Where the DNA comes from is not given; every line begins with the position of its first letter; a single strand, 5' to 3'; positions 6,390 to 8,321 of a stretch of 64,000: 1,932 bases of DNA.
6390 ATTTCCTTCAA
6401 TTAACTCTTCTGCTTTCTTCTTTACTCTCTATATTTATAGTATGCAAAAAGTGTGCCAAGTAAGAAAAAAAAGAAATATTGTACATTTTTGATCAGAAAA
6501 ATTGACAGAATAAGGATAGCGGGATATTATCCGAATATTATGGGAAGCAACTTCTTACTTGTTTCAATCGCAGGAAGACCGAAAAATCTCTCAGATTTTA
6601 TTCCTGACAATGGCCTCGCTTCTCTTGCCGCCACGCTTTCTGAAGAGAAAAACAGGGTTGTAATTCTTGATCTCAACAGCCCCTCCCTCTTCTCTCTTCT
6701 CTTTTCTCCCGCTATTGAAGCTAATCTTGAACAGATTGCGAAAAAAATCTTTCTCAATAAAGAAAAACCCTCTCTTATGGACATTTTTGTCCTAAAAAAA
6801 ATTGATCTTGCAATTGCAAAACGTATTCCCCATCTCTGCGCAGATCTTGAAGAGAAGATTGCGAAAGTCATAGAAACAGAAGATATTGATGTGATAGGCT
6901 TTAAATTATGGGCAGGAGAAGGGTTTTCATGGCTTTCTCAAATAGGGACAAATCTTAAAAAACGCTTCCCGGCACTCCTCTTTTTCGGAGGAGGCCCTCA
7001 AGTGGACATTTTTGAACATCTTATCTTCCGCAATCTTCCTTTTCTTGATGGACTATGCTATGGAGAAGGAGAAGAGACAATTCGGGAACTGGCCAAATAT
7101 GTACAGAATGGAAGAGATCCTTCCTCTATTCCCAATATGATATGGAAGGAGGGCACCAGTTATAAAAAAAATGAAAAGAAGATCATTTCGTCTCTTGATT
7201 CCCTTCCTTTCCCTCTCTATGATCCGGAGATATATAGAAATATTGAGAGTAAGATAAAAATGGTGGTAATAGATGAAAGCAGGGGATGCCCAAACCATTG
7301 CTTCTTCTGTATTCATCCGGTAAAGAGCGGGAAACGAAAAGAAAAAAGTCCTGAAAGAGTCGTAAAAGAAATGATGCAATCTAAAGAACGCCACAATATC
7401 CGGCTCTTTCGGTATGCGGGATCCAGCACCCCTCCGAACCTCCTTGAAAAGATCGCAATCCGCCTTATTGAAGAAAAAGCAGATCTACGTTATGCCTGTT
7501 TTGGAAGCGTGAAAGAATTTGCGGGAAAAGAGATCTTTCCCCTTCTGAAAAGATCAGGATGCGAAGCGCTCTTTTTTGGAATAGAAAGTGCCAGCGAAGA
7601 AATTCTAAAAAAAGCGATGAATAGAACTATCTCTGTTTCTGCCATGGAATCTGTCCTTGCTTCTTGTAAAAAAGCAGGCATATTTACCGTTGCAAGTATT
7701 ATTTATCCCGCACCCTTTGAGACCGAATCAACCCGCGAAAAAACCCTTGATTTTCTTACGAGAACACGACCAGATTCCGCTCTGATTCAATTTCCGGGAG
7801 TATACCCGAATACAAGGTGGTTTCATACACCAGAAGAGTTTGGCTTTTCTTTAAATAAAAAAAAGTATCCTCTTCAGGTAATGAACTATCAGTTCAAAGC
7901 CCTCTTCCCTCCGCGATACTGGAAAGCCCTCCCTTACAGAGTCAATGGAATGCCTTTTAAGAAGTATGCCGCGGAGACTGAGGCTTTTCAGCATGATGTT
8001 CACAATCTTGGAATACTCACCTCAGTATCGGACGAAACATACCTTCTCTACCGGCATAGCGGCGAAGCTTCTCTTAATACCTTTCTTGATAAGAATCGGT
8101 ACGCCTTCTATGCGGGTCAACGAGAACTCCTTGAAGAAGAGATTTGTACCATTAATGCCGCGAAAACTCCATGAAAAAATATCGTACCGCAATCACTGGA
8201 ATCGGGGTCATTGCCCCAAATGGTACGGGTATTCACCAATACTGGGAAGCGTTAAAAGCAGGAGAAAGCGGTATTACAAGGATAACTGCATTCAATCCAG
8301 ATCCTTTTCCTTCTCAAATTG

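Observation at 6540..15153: Five-gene translationally coupled operon linking lipid-type biosynthetic enzymes to a sigma-54 two-component relay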

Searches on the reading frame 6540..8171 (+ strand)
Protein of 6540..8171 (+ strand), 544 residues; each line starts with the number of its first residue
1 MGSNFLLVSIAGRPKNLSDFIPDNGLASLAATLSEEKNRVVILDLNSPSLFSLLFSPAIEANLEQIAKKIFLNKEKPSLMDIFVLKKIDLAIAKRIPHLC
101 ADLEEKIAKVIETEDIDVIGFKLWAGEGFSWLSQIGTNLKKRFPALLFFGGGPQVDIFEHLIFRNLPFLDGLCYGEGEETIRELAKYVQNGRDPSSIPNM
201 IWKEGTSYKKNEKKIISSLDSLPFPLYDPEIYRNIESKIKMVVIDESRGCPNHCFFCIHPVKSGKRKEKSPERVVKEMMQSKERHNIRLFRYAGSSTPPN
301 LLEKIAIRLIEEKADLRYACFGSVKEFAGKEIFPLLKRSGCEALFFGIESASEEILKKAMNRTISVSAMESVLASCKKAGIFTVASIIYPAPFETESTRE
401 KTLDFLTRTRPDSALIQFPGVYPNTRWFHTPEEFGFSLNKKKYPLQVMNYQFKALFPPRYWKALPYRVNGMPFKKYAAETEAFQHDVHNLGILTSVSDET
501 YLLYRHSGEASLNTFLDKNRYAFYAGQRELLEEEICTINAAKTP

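Call 7: search_protein_families(library=pfam, proteins=[window:6540-8171:+], max_evalue=0.01)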
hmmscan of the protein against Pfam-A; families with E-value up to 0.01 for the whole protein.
window:6540-8171:+ (544 aa): 2 families
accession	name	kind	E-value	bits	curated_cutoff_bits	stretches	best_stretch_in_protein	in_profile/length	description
PF04055.27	Radical_SAM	-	1.7e-20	74.3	29.5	1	247-406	4-166/166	Radical SAM superfamily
PF02310.24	B12-binding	-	2.1e-11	44.1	32.1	1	103-184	40-120/121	B12 binding domain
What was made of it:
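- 6540..8174 (+): Class-B (cobalamin-domain) radical SAM enzyme of an uncurated family. Pfam B12-binding + Radical_SAM (call 7).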

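Call 8: search_protein_families(library=ncbifam, proteins=[window:6540-8171:+], max_evalue=0.01)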
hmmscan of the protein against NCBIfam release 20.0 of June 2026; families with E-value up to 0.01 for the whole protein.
window:6540-8171:+ (544 aa): 25 families
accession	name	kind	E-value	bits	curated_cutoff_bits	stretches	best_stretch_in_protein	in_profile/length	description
TIGR04479.1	bcpD_PhpK_rSAM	subfamily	7.9e-36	123.5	600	1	176-452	179-443/504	PhpK family radical SAM P-methyltransferase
NF050148.1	rSAM_ApyD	equivalog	1.4e-29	103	750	1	101-411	60-370/645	RiPP biosynthesis radical SAM protein ApyD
TIGR03975.1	rSAM_ocin_1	subfamily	2.5e-29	102.3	281.85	1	50-406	66-427/606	RiPP maturation radical SAM C-methyltransferase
TIGR03471.1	HpnJ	equivalog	2.5e-23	82.7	577.6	1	133-452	85-408/472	hopanoid biosynthesis associated radical SAM protein HpnJ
TIGR04072.2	rSAM_ladder_B12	equivalog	8.3e-21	74.1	360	1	151-420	104-359/443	lipid biosynthesis B12-binding/radical SAM protein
TIGR04385.1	B12_rSAM_cofa1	equivalog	1.3e-20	74.1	450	1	140-407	94-362/438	B12 lower ligand biosynthesis radical SAM protein BzaD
TIGR02026.1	BchE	equivalog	2.5e-20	72.8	481.35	1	139-432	86-388/497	magnesium-protoporphyrin IX monomethyl ester anaerobic oxidative cyclase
TIGR04014.1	B12_SAM_MJ_0865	equivalog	8.2e-20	71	360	1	151-425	74-352/434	methyl-coenzyme M reductase glutamine C-methyltransferase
TIGR04013.1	B12_SAM_MJ_1487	hypoth_equivalog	1.1e-17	64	251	1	107-407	35-331/382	TIGR04013 family B12-binding domain/radical SAM domain-containing protein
NF033712.0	B12_rSAM_KedN5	subfamily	1.4e-15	56.5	700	1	105-436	52-396/624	KedN5 family methylcobalamin-dependent radical SAM C-methyltransferase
NF038361.1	rSAM_Sden_1168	equivalog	9.4e-14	50.8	575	1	91-407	117-449/560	Sden_1168 family B12-binding radical SAM P-methyltransferase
TIGR04367.1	HpnR_B12_rSAM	equivalog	1.8e-12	46.6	650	1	108-431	53-373/490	hopanoid C-3 methylase HpnR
TIGR04190.1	B12_SAM_Ta0216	equivalog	3.8e-11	42.3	500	1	148-477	112-467/554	TIGR04190 family B12-binding domain/radical SAM domain protein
TIGR00089.1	TIGR00089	subfamily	5.4e-10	38.6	251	1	209-416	112-325/429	MiaB/RimO family radical SAM methylthiotransferase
NF045585.1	rSAM_slr0320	equivalog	3.4e-08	32.4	775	1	236-389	230-387/511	photosystem II high light acclimation radical SAM protein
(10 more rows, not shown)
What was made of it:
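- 6540..8174 (+): Best NCBIfam PhpK family 123 vs cutoff 600 (call 8).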

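Call 9: find_homologous_proteins(query=window:6540-8171:+, max_evalue=1e-10)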
Query window:6540-8171:+ (544 aa): 898 proteins with E <= 1e-10 among 8000 candidates; the best 120 are listed.
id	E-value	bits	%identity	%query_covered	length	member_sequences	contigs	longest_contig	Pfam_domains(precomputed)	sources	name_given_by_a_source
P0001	0.0e+0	1236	99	100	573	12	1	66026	PF04055.28,PF02310.25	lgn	-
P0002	5.7e-198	677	56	99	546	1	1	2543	PF04055.28,PF02310.25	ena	-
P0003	6.1e-195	667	55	99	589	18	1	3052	PF04055.28,PF02310.25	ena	-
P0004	1.1e-193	663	55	99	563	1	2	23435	PF04055.28,PF02310.25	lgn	-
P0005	7.6e-191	654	54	99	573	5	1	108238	PF04055.28,PF02310.25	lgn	-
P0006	1.3e-190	653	54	99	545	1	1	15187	PF04055.28,PF02310.25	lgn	-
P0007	4.4e-189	648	54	99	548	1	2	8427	PF04055.28,PF02310.25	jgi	jgi:radical SAM superfamily enzyme YgiQ (UPF0313 family)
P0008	2.1e-187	642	53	99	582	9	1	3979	PF04055.28,PF02310.25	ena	-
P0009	4.6e-187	641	54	98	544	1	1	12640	PF04055.28,PF02310.25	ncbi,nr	ncbi:MAG: radical SAM protein [Candidatus Omnitrophica bacterium]|nr:radical SAM protein [Candidatus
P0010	2.7e-186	639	54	98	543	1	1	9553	PF04055.28,PF02310.25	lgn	-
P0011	1.0e-185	637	54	99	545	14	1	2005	PF04055.28,PF02310.25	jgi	-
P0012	3.2e-185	635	54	99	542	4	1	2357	PF04055.28,PF02310.25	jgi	jgi:radical SAM superfamily enzyme YgiQ (UPF0313 family)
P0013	1.3e-183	630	54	97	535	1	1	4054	PF04055.28,PF02310.25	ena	-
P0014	1.8e-182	626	53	99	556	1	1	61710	PF04055.28,PF02310.25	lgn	-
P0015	7.6e-182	624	52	99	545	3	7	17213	PF04055.28,PF02310.25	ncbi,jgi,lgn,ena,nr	ncbi:MAG TPA: B12-binding domain-containing radical SAM protein [bacterium]|nr:B12-binding domain-co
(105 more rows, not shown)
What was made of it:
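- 6540..8174 (+): 898 homologues at E <= 1e-10 among the candidates scored (call 9).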

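Call 11: find_related_loci(query=A1, collection=genome_contigs, flank=10000)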
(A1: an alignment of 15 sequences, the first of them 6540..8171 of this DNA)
Query A1 (544 aa) in genome_contigs; peptide patterns used: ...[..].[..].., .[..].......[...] (x = any residue, [..] = any of these).
196 stretches matched a pattern; 150 encode a relative of the query (tblastn E <= 1e-3); the best 80 are kept; 80 distinct loci.
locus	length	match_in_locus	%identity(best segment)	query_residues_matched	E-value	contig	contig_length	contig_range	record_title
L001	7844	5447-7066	55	1-542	0e+0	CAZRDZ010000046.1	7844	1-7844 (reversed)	MAG TPA_asm: uncultured bacterium isolate binchicken_co256_1002 genome assembly, contig: NODE_26879_length_7844_cov_15.7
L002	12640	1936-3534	54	6-539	0e+0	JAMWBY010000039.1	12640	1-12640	MAG: Candidatus Omnitrophota bacterium isolate DG_2.bins.143.Tibet NODE_6549_length_12640_cov_2.213298, whole genome sho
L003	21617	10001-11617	52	1-539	0e+0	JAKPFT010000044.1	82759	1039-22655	MAG: bacterium isolate JPMR_metabat.36 k141_566262, whole genome shotgun sequence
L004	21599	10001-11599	53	6-539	0e+0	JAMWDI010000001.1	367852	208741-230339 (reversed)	MAG: Candidatus Omnitrophota bacterium isolate SRBZ-1.bins.85.201808 NODE_12_length_367852_cov_65.983169, whole genome s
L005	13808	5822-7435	54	1-539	0e+0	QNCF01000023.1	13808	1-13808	MAG: Candidatus Omnitrophota bacterium isolate B48_G9 B48_Guay9_scaffold_04188, whole genome shotgun sequence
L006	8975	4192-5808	52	1-539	0e+0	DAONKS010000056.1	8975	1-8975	MAG TPA_asm: bacterium isolate AMR_MDS_3707 NODE_6072_length_8975_cov_8.805605, whole genome shotgun sequence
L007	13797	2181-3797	52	1-539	0e+0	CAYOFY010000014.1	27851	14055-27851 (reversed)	MAG TPA_asm: uncultured bacterium isolate SRP098346_co1_300 genome assembly, contig: NODE_1290_length_27851_cov_28.55155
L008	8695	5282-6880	53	6-539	0e+0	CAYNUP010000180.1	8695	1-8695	MAG TPA_asm: uncultured bacterium isolate SRP231805_co4_9 genome assembly, contig: k141_299490, whole genome shotgun seq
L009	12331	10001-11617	51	1-539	0e+0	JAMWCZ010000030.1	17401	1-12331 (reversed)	MAG: Candidatus Omnitrophota bacterium isolate QZM4_2.bins.330.Tibet NODE_12329_length_17401_cov_1.584694, whole genome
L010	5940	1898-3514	50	1-539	0e+0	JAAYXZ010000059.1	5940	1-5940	MAG: Elusimicrobia bacterium isolate AS06rmzACSIP_197 242500_AS06, whole genome shotgun sequence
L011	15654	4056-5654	53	6-539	0e+0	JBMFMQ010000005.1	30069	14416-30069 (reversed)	MAG: Candidatus Ratteibacteria bacterium isolate KM4337-25 NODE_5_length_30069_cov_5.446052, whole genome shotgun sequen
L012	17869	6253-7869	51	1-539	0e+0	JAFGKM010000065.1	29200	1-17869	MAG: Candidatus Omnitrophota bacterium isolate Zod_Metabat.338 k87_8005332, whole genome shotgun sequence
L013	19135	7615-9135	54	1-507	0e+0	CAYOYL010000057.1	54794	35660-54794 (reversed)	MAG TPA_asm: uncultured bacterium isolate SRP067234_co1_231 genome assembly, contig: k99_577504, whole genome shotgun se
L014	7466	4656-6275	51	1-539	0e+0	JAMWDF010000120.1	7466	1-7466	MAG: Candidatus Omnitrophota bacterium isolate QZM4_2.bins.498.Tibet NODE_40752_length_7466_cov_0.988418, whole genome s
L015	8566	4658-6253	53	6-539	1e-180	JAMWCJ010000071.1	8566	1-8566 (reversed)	MAG: Candidatus Omnitrophota bacterium isolate QZM4.bins.109.Tibet NODE_11075_length_8566_cov_5.095509, whole genome sho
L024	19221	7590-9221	52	1-543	0e+0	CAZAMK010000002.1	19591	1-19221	MAG TPA_asm: uncultured bacterium isolate binchicken_co66_14 genome assembly, contig: NODE_4447_length_19591_cov_4.36670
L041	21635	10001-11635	38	3-543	1e-120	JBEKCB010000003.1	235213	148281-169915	MAG: Candidatus Brocadiia bacterium isolate SPRUCE 14 SPRUCE_14_3, whole genome shotgun sequence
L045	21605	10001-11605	39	6-539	7e-119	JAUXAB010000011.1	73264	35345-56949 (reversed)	MAG: Phycisphaerae bacterium isolate CSMAG_2751 CSMAG_2751_k141_500131_length_73264_cov_33.0000, whole genome shotgun se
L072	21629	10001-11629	37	4-539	3e-109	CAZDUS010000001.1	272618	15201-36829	MAG TPA_asm: uncultured Verrucomicrobiota bacterium isolate SRP272421_co1_512 genome assembly, contig: NODE_14_length_27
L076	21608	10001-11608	35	6-539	4e-108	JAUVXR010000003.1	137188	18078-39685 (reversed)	MAG: bacterium isolate CSMAG_1221 CSMAG_1221_k141_924597_length_137188_cov_15.9976, whole genome shotgun sequence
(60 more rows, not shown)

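Call 20: search_solved_structures(query=window:6540-8171:+, show_alignments=2, max_evalue=0.001)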
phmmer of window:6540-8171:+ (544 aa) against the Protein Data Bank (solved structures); distinct sequences matched with E-value up to 0.001: 4.
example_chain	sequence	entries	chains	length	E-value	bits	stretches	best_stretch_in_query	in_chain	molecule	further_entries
9ccb_A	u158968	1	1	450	9.2e-11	44.3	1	151-425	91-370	Radical SAM core domain-containing protein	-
7kdx_A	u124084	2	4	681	1.3e-09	40.6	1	115-433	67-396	Methyltransferase TokK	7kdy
6fd2_B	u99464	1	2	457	2.4e-07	33.1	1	239-408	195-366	Putative apramycin biosynthetic oxidoreductase 4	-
9n1b_A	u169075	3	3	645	8.6e-05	24.6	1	131-440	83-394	Radical SAM protein | Radical SAM enzyme CysS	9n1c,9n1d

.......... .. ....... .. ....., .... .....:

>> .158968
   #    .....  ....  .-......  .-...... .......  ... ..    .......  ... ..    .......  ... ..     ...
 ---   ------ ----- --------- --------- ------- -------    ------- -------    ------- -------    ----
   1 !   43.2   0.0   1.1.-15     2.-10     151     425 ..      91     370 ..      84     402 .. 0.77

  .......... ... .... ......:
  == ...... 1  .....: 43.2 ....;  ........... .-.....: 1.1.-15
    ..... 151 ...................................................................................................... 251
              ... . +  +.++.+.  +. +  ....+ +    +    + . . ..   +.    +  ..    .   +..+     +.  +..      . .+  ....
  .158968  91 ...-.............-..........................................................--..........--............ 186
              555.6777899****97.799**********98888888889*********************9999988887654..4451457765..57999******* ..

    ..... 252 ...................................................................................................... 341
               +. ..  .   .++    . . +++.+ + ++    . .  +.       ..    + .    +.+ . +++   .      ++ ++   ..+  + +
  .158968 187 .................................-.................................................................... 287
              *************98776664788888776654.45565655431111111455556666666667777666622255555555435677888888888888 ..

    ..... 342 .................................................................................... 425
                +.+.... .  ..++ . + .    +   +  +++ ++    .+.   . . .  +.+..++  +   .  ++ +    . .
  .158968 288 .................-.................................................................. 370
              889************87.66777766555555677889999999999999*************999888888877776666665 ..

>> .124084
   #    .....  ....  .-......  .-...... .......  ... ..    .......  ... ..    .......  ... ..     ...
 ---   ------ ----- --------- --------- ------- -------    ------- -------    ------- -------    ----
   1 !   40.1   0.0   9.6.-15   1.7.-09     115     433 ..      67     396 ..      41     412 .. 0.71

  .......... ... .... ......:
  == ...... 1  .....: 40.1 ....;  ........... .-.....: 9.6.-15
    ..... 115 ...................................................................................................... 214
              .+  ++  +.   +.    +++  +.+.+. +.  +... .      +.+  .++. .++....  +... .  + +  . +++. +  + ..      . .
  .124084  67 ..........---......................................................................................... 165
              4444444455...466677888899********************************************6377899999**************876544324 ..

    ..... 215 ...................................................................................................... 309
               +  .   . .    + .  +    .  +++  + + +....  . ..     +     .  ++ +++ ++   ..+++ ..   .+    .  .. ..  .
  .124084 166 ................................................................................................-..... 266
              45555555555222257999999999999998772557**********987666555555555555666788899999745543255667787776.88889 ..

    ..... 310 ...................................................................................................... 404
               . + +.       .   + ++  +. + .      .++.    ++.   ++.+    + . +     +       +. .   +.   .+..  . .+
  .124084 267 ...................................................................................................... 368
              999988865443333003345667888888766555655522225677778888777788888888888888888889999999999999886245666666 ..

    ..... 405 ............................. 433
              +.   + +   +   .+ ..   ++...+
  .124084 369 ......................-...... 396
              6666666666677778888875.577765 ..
